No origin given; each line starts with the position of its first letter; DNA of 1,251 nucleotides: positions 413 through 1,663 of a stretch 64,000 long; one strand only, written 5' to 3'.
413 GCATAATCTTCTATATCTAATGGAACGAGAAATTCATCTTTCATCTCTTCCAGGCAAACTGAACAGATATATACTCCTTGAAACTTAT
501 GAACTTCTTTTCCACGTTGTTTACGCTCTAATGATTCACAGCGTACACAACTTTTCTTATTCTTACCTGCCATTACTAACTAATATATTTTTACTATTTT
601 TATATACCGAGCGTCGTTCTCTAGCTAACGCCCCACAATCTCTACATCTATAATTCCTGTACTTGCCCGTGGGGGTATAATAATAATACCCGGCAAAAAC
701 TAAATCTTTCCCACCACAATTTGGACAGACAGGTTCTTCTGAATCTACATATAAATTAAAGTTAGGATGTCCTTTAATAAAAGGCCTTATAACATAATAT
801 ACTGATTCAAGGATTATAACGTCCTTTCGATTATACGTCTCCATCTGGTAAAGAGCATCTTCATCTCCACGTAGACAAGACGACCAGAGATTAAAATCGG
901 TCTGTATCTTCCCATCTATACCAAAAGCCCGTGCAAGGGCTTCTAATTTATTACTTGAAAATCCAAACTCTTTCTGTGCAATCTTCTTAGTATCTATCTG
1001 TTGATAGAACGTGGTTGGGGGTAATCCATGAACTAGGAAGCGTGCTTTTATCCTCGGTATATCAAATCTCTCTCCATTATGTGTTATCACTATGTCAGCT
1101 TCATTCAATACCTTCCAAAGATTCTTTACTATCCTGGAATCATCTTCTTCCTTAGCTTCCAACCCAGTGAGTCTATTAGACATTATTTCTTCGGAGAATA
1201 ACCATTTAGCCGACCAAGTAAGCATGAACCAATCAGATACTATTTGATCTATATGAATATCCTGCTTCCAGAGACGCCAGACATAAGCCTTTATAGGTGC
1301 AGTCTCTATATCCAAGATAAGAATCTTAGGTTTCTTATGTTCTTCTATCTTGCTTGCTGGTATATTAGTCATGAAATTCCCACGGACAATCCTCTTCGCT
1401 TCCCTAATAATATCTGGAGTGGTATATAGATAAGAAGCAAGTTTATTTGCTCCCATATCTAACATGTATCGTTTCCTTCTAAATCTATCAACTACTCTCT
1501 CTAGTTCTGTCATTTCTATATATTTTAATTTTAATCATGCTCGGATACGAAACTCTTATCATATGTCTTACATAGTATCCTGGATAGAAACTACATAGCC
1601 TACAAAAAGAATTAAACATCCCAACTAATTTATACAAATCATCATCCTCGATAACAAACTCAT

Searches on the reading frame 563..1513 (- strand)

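Call 31: search_protein_families(library=phrogs, proteins=[window:563-1513:-], max_evalue=0.00001)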
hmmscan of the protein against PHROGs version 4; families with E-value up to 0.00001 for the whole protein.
window:563-1513:- (316 aa): 3 families
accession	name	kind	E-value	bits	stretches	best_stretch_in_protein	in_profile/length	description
phrog_403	-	DNA, RNA and nucleotide metabolism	9.6e-94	314.9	1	48-308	51-312/321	DNA polymerase exonuclease subunit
phrog_192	-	DNA, RNA and nucleotide metabolism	1.3e-07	32.3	1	125-200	174-247/397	DNA polymerase exonuclease subunit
phrog_17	-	DNA, RNA and nucleotide metabolism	7.4e-06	25.2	1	50-263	663-844/1445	DNA polymerase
